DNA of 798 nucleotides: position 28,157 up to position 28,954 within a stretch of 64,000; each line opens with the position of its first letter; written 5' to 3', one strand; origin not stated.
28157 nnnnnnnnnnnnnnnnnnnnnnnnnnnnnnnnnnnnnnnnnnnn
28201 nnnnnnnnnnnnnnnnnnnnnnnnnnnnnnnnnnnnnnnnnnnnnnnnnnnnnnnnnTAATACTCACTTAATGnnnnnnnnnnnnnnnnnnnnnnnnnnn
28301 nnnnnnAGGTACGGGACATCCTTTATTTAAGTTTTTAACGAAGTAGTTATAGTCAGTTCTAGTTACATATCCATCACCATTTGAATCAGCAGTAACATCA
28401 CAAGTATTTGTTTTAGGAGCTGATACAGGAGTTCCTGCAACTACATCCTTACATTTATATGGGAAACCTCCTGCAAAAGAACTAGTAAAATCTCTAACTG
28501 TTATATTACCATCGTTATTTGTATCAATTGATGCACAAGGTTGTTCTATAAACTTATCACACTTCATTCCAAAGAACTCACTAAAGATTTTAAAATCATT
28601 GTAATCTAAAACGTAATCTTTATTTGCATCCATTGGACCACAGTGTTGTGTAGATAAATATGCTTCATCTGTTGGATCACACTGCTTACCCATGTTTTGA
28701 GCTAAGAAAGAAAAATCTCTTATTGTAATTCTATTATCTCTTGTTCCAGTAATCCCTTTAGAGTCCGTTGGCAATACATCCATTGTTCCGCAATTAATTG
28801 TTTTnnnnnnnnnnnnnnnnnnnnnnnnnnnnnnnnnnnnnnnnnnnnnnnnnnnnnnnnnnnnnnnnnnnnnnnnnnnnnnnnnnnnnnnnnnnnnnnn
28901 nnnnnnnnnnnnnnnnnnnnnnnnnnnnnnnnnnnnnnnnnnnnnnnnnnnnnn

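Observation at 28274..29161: Cys-bracketed dockerin-like Ca-binding repeats: possible cohesin-dockerin-style surface assembly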

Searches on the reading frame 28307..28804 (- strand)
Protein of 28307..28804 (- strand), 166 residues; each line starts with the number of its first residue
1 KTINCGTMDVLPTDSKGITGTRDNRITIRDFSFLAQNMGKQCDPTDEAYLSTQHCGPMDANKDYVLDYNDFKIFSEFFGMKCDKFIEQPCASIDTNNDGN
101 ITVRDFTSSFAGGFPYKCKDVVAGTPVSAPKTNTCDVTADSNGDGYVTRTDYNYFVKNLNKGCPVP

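Call 19: search_protein_representatives(alignment_id=A2)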
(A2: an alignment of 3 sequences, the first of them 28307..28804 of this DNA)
Query: 3 sequences, 167 profile positions. Proteins with E-value up to 0.001 (for the whole library): 45; up to 1e-10: 6; up to 1e-30: 1. The best 45 are listed.
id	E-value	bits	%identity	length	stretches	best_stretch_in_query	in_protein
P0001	1.9e-99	346.7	-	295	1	1-167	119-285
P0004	1.3e-20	90.2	-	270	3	4-102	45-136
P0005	2.5e-20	89.3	-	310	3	12-122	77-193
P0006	1.1e-15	74.2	-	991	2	16-106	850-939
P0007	4.3e-15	72.3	-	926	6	20-159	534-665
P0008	1.3e-14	70.7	-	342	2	20-166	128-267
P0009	1.6e-10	57.4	-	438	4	21-107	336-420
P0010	5.3e-10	55.7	-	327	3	52-115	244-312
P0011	7.0e-10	55.3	-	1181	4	23-162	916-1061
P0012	3.0e-09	53.3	-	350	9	138-167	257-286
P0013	2.3e-08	50.4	-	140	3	22-83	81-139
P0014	4.8e-08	49.3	-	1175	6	62-111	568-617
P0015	2.0e-07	47.3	-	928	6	53-158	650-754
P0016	9.5e-07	45.1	-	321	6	55-115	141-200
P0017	1.5e-06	44.5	-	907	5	51-119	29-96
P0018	2.2e-06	44.0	-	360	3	48-159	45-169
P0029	1.2e-04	38.3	-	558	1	54-112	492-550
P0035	2.0e-04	37.6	-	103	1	48-108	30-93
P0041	4.2e-04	36.5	-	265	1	6-76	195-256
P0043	6.5e-04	35.9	-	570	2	16-82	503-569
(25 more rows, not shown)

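Call 22: search_protein_families(library=ncbifam, proteins=[P0004, P0005, P0008, P0013, P0029, P0043, P0041, P0035, P0018, P0007], max_evalue=0.01)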
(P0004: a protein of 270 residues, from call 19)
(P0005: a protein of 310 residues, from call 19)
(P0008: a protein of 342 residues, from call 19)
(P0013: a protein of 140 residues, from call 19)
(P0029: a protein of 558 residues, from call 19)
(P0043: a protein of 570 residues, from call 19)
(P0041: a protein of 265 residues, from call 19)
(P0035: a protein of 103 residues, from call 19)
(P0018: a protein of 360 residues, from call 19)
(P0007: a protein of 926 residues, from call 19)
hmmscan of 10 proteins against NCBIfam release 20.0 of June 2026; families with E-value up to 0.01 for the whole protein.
P0004 (270 aa): 1 family
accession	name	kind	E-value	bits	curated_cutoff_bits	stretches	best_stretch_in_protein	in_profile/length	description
NF041410.1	XopAW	subfamily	0.00094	19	120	0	207-261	34-88/235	XopAW family type III secretion system calcium-binding effector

P0005 (310 aa): 1 family
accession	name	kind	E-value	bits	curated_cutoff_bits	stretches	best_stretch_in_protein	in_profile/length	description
NF041410.1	XopAW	subfamily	0.00022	21.1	120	0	84-181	34-128/235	XopAW family type III secretion system calcium-binding effector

P0008 (342 aa): 2 families
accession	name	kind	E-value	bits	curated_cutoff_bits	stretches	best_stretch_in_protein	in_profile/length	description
TIGR03490.1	Mycoplas_LppA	paralog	0.0014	17.2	325.5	1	15-113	7-102/541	LppA family lipoprotein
NF033598.2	elast_bind_EbpS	equivalog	0.0015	17.5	300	1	7-99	307-399/498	elastin-binding protein EbpS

P0013 (140 aa): 1 family
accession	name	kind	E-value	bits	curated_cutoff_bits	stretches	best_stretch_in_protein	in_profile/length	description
NF041540.1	dockerin_GC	domain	0.0017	18.7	29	0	80-138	6-67/67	GC-type dockerin domain-anchored protein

P0029 (558 aa): 0 families

P0043 (570 aa): 2 families
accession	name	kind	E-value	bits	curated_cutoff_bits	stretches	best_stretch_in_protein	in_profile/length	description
NF052497.1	AlphRhmnaseBT3686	equivalog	1.4e-45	155.6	700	1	72-350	46-323/424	alpha-l-rhamnosidase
NF041540.1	dockerin_GC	domain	4e-05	23.9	29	1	504-569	4-67/67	GC-type dockerin domain-anchored protein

P0041 (265 aa): 0 families

P0035 (103 aa): 0 families

P0018 (360 aa): 7 families
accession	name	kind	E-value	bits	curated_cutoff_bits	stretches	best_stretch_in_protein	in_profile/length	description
NF041540.1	dockerin_GC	domain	5.5e-22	77.9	29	4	24-79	1-67/67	GC-type dockerin domain-anchored protein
TIGR04183.1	Por_Secre_tail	domain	1.5e-11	44.1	23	1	283-360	1-72/72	T9SS type A sorting domain-containing protein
NF038113.1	T9SSA_dep_M36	equivalog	1.1e-10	40.4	885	1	261-360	778-869/869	T9SS-dependent M36 family metallopeptidase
NF050177.1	TapA_OM_Porphy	equivalog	1.6e-07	30.5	500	1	271-359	461-543/544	TapA/TapC family T9SS-dependent outer membrane protein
NF052323.1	T9SSA_dep_M6i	equivalog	0.00049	18.1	600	1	278-360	955-1038/1043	T9SS-dependent M6-like inactivated metalloprotease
NF008463.0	PRK11347.1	equivalog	0.0043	17.2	101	0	101-131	43-72/83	antitoxin ChpS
NF045930.1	Cytc6PetJCyano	equivalog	0.0099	15.8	135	0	112-134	37-59/110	cytochrome c6 PetJ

P0007 (926 aa): 1 family
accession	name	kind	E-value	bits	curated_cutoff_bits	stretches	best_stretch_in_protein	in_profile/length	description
NF049990.1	CellobisidaseCelK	equivalog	8.8e-12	44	1700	1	642-701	827-883/889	cellulose 1,4-beta-cellobiosidase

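Call 23: search_protein_families(library=pfam, proteins=[P0004, P0005, P0008, P0006, P0029, P0043, P0041, P0035, P0018, P0007], max_evalue=0.01)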
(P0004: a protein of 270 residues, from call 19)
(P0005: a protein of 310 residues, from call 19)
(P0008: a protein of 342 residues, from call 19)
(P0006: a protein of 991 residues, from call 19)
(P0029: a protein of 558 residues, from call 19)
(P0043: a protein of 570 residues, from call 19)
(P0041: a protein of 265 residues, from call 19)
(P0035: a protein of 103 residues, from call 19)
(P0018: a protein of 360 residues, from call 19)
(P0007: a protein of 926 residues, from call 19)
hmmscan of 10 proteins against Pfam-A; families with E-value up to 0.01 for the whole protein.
P0004 (270 aa): 2 families
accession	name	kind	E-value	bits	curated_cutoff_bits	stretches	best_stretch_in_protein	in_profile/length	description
PF00404.24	Dockerin_1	-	2.8e-09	37.4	22.9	3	93-145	3-54/57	Dockerin type I domain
PF13499.12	EF-hand_7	-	0.00039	21.2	30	0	93-143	12-65/67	EF-hand domain pair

P0005 (310 aa): 2 families
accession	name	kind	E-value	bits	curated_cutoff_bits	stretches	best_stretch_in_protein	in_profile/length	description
PF00404.24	Dockerin_1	-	8.4e-10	39.1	22.9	1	124-179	3-50/57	Dockerin type I domain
PF13499.12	EF-hand_7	-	0.0083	16.9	30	0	123-180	11-64/67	EF-hand domain pair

P0008 (342 aa): 4 families
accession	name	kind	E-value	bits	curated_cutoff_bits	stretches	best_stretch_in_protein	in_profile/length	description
PF00404.24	Dockerin_1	-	1.3e-11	45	22.9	2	281-332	3-51/57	Dockerin type I domain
PF13499.12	EF-hand_7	-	3.4e-06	27.8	30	0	125-179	10-52/67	EF-hand domain pair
PF13202.12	EF-hand_5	-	0.00026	20.8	25.9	0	318-329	9-20/25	EF hand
PF00036.39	EF-hand_1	-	0.0094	15.9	25.4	0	126-142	9-25/29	EF hand domain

P0006 (991 aa): 4 families
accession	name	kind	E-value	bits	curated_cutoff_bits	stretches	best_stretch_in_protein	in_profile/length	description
PF01436.27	NHL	-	8.5e-10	38.6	20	0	255-274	7-26/28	NHL repeat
PF00404.24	Dockerin_1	-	9.3e-05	23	22.9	1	927-984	3-56/57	Dockerin type I domain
PF07494.17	Reg_prop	-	0.00016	21.9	20.4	0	249-266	4-21/24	Two component regulator propeller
PF08450.18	SGL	-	0.0064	16.6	26.3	0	105-141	145-181/246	SMP-30/Gluconolactonase/LRE-like region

P0029 (558 aa): 1 family
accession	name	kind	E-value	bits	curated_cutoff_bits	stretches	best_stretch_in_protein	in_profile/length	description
PF01229.23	Glyco_hydro_39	-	1.3e-08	34.5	26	1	157-270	151-260/472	Glycosyl hydrolases family 39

P0043 (570 aa): 2 families
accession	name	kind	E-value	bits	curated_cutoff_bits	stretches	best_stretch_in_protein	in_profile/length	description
PF15892.11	BNR_4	-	1.6e-59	202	27.3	1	74-339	1-272/272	BNR repeat-containing family member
PF00404.24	Dockerin_1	-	1.2e-05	25.9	22.9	1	510-562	3-53/57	Dockerin type I domain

P0041 (265 aa): 2 families
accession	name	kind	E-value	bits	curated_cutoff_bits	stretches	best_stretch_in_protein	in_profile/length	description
PF00404.24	Dockerin_1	-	0.00045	20.8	22.9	0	238-251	2-15/57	Dockerin type I domain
PF13202.12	EF-hand_5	-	0.0011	18.8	25.9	0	197-214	7-24/25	EF hand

P0035 (103 aa): 3 families
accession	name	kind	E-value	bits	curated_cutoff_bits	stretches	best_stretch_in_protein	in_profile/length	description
PF13499.12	EF-hand_7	-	0.0021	18.8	30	0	40-91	11-62/67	EF-hand domain pair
PF00036.39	EF-hand_1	-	0.0021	17.9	25.4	0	40-57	9-26/29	EF hand domain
PF13405.12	EF-hand_6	-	0.0081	16.3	25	0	40-60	9-29/30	EF-hand domain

P0018 (360 aa): 6 families
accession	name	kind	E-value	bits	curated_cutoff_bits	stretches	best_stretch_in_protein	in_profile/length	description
PF00404.24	Dockerin_1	-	3e-17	63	22.9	3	211-256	3-53/57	Dockerin type I domain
PF18962.6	Por_Secre_tail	-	5.5e-13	49.5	27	1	283-359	1-75/75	Secretion system C-terminal sorting domain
PF13202.12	EF-hand_5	-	2.3e-08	33.5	25.9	0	211-223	9-21/25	EF hand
PF13499.12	EF-hand_7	-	2.4e-05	25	30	0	151-223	12-62/67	EF-hand domain pair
PF00036.39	EF-hand_1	-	6.1e-05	22.7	25.4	0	238-253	8-23/29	EF hand domain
PF13405.12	EF-hand_6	-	0.00066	19.6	25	0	89-106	10-27/30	EF-hand domain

P0007 (926 aa): 4 families
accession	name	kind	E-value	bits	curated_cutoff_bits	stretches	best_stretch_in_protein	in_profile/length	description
PF00404.24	Dockerin_1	-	1.2e-53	179.6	22.9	11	647-700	3-56/57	Dockerin type I domain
PF13499.12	EF-hand_7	-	7.2e-09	36.3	30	0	646-693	11-62/67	EF-hand domain pair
PF13202.12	EF-hand_5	-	5.7e-05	22.8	25.9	0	165-178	6-19/25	EF hand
PF00036.39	EF-hand_1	-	0.00012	21.8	25.4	0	165-179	7-21/29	EF hand domain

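Call 38: predict_structure(alignment_id=A3)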
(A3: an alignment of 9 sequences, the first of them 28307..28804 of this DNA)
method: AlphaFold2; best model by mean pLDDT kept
length: 166 residues; sequences in the alignment: 9
mean_pLDDT: 75.5   pTM: 0.64
mean pLDDT of the five models: 75.5, 74.5, 70.1, 67.3, 60.3
residues with pLDDT >= 90: 9; 70-90: 116; 50-70: 28; < 50: 13
segments of 3 or more residues with pLDDT < 50: 122-133
pLDDT, mean of each block of 10 residues (from residue 1): 85 67 83 90 78 79 87 83 68 78 83 74 41 58 78 85 61
secondary structure, 60 per line:
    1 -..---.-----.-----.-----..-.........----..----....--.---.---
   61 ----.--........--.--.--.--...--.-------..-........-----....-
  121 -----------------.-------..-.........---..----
elements in order: H28-36 H47-50 H68-75 E87-89 H103-110 E116-119 H149-157

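Call 40: fold_search(model_id=the predicted structure, library=pdb)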
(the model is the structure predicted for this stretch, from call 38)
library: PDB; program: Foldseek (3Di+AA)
matches with E <= 10: 47; with E <= 0.001: 0
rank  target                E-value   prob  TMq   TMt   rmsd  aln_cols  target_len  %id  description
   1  2y3n_B                4.3e-02  0.99  0.25  0.66   6.3        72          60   26  Type II cohesin-dockerin domain from Bacteroides cellolosolvens (released 2012-01-11)
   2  3kcp_A                2.6e-01  0.87  0.26  0.14   4.3        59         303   17  Crystal structure of interacting Clostridium thermocellum multimodular components (released 2010-02-09)
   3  4wi0_B                2.6e-01  0.77  0.26  0.28   4.9        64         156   25  Crystal structure of Coh3ScaB-XDoc_M2ScaA complex: A C-terminal interface mutant of type II Cohesin-X-Dockerin complex (released 2015-10-07)
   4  4u3s_B                3.4e-01  0.63  0.25  0.27   5.2        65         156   25  Crystal structure of Coh3ScaB-XDoc_M1ScaA complex: A N-terminal interface mutant of type II Cohesin-X-Dockerin complex (released 2015-07-29)
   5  2b59_B                4.4e-01  0.75  0.27  0.28   3.9        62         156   16  The type II cohesin dockerin complex (released 2005-10-11)
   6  4fl4_L                5.0e-01  0.60  0.25  0.15   5.0        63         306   19  Scaffoldin conformation and dynamics revealed by a ternary complex from the Clostridium thermocellum cellulosome (released 2012-06-27)
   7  5k39_B                8.4e-01  0.57  0.28  0.30   5.0        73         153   23  THE TYPE II COHESIN DOCKERIN COMPLEX FROM CLOSTRIDIUM THERMOCELLUM (released 2017-03-29)
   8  2y3n_D                8.4e-01  0.51  0.21  0.67   5.8        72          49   24  Type II cohesin-dockerin domain from Bacteroides cellolosolvens (released 2012-01-11)
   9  5g5d_B                1.0e+00  0.44  0.24  0.26   4.8        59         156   19  Crystal Structure of the CohScaC2-XDocCipA type II complex from Clostridium thermocellum (released 2017-04-05)
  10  1dtl                  1.1e+00  0.02  0.17  0.18  14.5       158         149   16  CRYSTAL STRUCTURE OF CALCIUM-SATURATED (3CA2+) CARDIAC TROPONIN C COMPLEXED WITH THE CALCIUM SENSITIZER BEPRIDIL AT 2.15 (released 2000-05-12)
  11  4fl4_I                1.2e+00  0.41  0.27  0.15   4.4        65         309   17  Scaffoldin conformation and dynamics revealed by a ternary complex from the Clostridium thermocellum cellulosome (released 2012-06-27)
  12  5m0y_B                1.2e+00  0.38  0.25  0.26   5.3        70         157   26  Crystal Structure of the CohScaA-XDocCipB type II complex from Clostridium thermocellum at 1.5Angstrom resolution (released 2017-09-06)
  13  3sg4                  1.8e+00  0.02  0.17  0.09  15.4       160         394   17  Crystal Structure of GCaMP3-D380Y, LP(linker 2) (released 2012-06-20)
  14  4fl4_C                2.1e+00  0.35  0.26  0.15   3.5        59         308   17  Scaffoldin conformation and dynamics revealed by a ternary complex from the Clostridium thermocellum cellulosome (released 2012-06-27)
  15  1j1d_A                2.1e+00  0.04  0.12  0.12  11.4        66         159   21  Crystal structure of the 46kDa domain of human cardiac troponin in the Ca2+ saturated form (released 2003-07-15)
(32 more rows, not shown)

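Call 53: find_encoding_contigs(protein=P0004, flank=8000, max_places=2)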
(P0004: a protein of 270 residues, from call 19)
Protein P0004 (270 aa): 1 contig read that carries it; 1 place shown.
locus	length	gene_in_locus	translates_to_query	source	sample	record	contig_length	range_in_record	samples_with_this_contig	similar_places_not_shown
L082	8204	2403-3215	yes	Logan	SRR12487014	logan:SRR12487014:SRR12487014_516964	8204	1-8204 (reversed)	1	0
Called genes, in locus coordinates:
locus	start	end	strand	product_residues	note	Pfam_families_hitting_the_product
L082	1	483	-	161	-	?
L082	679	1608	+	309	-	PF00389:2-Hacid_dh, PF02826:2-Hacid_dh_C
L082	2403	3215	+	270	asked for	PF00404:Dockerin_1 (faint)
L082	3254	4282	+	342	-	PF00404:Dockerin_1 (faint), PF13499:EF-hand_7 (faint)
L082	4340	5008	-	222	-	PF22570:LiaF-TM, PF18917:LiaI-LiaF-like_TM1 (weak)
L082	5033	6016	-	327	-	PF18917:LiaI-LiaF-like_TM1 (weak), PF22570:LiaF-TM (weak), PF13349:DUF4097 (faint)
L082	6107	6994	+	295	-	-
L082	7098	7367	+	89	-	PF02583:Trns_repr_metal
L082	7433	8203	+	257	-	?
